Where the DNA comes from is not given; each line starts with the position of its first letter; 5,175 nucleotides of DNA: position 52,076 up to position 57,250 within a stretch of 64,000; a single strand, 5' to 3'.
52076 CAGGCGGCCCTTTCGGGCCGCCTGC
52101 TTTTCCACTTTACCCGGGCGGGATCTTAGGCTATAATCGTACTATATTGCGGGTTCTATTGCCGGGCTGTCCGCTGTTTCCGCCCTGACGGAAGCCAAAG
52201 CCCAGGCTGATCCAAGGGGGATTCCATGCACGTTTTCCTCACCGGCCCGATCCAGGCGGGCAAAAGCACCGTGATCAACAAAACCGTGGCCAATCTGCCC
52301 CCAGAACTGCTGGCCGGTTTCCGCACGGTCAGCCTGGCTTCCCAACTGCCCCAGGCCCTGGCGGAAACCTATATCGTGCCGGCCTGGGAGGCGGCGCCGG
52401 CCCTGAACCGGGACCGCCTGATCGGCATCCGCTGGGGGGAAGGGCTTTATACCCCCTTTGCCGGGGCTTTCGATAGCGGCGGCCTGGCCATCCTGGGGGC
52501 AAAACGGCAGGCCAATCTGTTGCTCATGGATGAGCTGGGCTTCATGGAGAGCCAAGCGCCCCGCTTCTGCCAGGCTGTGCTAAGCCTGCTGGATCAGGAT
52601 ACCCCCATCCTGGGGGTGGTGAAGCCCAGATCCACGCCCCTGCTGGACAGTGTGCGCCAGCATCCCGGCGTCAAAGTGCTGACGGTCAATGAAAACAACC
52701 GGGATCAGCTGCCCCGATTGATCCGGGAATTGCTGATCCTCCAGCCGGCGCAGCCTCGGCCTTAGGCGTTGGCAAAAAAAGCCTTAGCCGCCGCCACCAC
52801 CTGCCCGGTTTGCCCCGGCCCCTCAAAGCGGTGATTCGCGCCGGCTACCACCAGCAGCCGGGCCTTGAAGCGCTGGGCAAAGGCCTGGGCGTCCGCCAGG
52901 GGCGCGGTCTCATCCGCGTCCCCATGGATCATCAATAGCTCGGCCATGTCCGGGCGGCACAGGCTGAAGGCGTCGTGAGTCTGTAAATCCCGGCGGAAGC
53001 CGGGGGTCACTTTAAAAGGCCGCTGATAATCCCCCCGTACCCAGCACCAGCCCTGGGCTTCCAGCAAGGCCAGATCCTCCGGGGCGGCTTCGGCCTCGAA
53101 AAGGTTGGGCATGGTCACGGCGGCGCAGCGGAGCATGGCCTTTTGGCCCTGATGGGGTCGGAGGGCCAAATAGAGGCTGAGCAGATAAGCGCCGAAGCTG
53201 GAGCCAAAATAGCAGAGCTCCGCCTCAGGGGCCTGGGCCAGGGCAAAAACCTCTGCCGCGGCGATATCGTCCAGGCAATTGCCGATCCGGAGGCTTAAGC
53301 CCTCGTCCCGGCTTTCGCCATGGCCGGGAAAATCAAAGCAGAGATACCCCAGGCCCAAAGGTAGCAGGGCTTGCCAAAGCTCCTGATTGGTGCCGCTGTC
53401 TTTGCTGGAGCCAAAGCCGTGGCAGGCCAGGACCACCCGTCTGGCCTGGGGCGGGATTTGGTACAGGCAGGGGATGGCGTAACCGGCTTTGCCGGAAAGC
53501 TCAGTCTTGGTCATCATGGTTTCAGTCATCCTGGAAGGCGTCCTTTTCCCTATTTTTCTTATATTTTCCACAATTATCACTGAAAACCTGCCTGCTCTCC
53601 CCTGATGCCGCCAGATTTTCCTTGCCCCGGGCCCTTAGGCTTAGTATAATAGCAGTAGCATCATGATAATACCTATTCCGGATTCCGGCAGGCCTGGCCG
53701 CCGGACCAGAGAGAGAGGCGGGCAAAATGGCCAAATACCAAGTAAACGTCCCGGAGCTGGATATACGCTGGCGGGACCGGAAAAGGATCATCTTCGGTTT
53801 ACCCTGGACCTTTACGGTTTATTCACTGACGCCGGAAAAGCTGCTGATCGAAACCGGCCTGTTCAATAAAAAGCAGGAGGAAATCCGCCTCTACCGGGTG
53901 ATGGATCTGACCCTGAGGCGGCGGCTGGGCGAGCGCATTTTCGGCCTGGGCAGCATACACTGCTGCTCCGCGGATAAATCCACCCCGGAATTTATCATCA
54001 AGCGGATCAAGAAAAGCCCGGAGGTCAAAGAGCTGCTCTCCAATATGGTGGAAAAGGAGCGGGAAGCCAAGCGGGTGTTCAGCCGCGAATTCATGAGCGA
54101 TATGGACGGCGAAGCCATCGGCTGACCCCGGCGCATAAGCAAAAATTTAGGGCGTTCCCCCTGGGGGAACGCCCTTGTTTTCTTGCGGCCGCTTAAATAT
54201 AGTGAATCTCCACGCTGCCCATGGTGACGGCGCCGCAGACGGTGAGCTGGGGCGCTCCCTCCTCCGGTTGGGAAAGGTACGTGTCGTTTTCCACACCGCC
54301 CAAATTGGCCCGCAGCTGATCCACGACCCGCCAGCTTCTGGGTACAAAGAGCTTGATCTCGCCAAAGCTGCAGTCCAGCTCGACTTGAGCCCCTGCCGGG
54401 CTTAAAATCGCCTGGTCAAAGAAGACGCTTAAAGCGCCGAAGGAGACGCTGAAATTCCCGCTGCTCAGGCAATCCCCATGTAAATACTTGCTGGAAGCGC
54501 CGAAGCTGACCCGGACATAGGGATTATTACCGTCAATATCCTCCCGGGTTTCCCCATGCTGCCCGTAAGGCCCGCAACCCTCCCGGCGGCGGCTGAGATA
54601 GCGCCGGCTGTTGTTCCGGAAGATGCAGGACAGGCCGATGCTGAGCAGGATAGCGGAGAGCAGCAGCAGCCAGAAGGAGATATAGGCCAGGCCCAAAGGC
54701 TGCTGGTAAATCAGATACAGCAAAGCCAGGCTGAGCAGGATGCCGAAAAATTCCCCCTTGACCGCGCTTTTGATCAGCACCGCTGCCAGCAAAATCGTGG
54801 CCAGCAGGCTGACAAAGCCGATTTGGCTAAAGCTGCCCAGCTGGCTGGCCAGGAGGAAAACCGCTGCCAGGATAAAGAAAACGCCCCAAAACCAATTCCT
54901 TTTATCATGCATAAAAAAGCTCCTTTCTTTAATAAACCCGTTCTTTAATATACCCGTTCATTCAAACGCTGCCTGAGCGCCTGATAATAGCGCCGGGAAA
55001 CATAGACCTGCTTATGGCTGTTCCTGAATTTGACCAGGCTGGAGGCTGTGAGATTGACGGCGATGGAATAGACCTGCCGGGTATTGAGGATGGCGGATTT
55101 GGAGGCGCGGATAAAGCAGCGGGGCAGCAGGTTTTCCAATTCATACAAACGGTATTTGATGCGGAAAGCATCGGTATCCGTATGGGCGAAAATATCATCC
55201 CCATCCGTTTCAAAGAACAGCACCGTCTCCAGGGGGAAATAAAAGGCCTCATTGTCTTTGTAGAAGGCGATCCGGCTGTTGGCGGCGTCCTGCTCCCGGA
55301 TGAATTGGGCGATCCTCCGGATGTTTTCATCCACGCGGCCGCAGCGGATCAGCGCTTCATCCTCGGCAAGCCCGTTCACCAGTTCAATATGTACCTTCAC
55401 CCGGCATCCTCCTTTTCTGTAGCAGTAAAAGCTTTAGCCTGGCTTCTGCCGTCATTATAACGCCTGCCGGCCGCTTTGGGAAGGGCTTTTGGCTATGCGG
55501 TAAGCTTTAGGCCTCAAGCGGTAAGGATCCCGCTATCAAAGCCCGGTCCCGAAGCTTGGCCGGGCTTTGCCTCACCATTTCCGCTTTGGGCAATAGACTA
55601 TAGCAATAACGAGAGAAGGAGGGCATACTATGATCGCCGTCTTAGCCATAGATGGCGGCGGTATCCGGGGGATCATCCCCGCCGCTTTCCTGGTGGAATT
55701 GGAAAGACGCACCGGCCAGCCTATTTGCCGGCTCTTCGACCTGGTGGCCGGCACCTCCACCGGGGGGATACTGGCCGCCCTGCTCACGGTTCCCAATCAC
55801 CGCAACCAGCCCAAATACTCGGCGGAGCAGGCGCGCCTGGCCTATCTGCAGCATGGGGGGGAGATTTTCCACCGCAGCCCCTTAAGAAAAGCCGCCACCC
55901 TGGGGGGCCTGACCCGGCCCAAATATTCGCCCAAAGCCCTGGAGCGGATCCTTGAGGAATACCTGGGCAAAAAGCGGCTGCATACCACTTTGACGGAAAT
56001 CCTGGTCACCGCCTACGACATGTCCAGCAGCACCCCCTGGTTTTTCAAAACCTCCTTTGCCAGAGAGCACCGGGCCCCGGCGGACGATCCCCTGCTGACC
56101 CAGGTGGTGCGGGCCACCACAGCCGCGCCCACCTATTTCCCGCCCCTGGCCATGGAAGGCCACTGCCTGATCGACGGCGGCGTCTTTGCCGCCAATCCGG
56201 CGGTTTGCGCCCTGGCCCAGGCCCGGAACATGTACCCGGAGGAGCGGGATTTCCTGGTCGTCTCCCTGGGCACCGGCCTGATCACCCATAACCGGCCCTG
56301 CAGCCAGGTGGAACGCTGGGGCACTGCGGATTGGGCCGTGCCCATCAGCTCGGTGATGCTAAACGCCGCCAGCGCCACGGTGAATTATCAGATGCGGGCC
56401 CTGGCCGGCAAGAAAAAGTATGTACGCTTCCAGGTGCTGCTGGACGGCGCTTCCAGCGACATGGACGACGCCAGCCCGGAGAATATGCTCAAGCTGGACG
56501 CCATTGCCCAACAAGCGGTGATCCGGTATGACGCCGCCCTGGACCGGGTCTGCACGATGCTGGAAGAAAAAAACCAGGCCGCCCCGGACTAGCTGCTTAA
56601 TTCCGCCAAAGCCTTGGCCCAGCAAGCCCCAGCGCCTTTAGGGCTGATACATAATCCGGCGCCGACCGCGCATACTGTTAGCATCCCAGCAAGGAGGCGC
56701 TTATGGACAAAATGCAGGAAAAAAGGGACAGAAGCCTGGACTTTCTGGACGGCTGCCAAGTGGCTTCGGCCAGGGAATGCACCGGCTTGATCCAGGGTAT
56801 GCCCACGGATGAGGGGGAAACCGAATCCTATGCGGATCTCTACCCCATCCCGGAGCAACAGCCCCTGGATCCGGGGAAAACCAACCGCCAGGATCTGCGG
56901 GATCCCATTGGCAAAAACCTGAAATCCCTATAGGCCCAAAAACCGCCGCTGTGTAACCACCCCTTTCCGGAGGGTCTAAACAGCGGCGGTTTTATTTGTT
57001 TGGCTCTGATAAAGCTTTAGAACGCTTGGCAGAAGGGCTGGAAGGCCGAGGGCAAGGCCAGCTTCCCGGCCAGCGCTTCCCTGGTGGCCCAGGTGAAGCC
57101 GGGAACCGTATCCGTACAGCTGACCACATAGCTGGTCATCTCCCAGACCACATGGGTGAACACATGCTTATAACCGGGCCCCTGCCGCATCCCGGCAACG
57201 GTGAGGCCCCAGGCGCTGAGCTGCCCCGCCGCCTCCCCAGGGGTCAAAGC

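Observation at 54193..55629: LytTR regulatory system (stand-alone LytTR plus LiaF-like membrane protein) with phased direct repeats in the divergent intergenic region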

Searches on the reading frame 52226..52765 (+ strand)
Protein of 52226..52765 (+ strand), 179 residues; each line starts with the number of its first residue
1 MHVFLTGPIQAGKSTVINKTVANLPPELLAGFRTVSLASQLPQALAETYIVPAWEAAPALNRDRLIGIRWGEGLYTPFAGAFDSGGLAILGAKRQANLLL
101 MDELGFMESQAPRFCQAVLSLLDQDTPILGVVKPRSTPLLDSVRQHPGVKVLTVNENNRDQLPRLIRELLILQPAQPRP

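Call 3: search_protein_families(library=pfam, proteins=[window:52226-52765:+], max_evalue=0.01)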
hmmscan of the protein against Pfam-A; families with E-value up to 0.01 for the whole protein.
window:52226-52765:+ (179 aa): 1 family
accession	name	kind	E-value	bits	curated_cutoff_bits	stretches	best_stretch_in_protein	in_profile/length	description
PF03266.21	NTPase_1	-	1.8e-23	83.7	23.9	1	2-166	1-167/168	NTPase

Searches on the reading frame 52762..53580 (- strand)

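Call 3: search_protein_families(library=pfam, proteins=[window:52762-53580:-], max_evalue=0.01)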
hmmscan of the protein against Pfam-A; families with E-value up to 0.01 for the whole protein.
window:52762-53580:- (272 aa): 6 families
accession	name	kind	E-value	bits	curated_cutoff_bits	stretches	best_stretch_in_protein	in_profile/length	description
PF12146.15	Hydrolase_4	-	5.9e-15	55.7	27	1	45-162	2-118/239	Serine aminopeptidase, S33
PF00561.26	Abhydrolase_1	-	1.8e-12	47.9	25.8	1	49-175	2-122/245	alpha/beta hydrolase fold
PF12697.13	Abhydrolase_6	-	1e-07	33.3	26.3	1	50-252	1-205/217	Alpha/beta hydrolase family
PF00326.27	Peptidase_S9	-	4.4e-05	23.5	22.6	1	101-271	43-208/213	Prolyl oligopeptidase family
PF20408.4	Abhydrolase_11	-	0.00051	20.3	27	0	48-131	3-87/193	Alpha/beta hydrolase domain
PF08386.16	Abhydrolase_4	-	0.0061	17.1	21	0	210-269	32-91/103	TAP-like protein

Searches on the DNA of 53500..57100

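Call 40: search_rna_families(source=window, start=53500, end=57100, threshold=evalue, max_evalue=1)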
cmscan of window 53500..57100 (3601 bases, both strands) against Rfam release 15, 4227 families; matches with E-value up to 1: 1.
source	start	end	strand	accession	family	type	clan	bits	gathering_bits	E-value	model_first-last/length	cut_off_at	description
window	55668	55718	-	RF02975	DUF3800-XI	Gene; sRNA;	-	18.7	37.8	0.51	1-48/48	no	DUF3800-XI RNA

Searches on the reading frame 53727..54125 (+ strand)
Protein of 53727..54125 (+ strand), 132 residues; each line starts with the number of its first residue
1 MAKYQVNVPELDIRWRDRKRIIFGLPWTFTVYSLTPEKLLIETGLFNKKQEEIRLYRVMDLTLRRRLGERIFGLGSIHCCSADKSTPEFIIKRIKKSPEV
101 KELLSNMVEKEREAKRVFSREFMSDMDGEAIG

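Call 3: search_protein_families(library=pfam, proteins=[window:53727-54125:+], max_evalue=0.01)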
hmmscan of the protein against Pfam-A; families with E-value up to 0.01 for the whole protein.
window:53727-54125:+ (132 aa): 1 family
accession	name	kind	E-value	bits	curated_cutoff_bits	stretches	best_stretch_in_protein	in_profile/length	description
PF03703.20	bPH_2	-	3.3e-14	53.3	22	1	27-103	1-77/78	Bacterial PH domain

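Call 4: search_protein_families(library=ncbifam, proteins=[window:53727-54125:+], max_evalue=0.01)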
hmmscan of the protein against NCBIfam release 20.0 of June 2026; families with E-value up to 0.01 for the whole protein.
window:53727-54125:+ (132 aa): 0 families

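Call 39: search_protein_families(library=padloc, proteins=[window:53727-54125:+], max_evalue=0.001)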
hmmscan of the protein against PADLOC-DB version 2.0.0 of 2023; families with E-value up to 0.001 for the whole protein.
window:53727-54125:+ (132 aa): 0 families

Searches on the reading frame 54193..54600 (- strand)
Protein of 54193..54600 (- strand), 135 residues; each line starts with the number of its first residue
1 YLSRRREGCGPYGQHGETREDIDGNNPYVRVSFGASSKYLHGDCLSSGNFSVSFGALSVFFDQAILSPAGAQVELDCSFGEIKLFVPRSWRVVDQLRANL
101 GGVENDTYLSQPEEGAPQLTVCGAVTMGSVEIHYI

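Call 6: search_protein_families(library=pfam, proteins=[window:54193-54600:-], max_evalue=10)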
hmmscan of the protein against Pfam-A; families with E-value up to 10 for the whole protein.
window:54193-54600:- (135 aa): 1 family
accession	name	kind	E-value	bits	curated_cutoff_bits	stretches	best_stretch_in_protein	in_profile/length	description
PF09922.15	LiaF-like_C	-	0.02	15.2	29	1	49-104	18-73/114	Cell wall-active antibiotics response LiaF, C-terminal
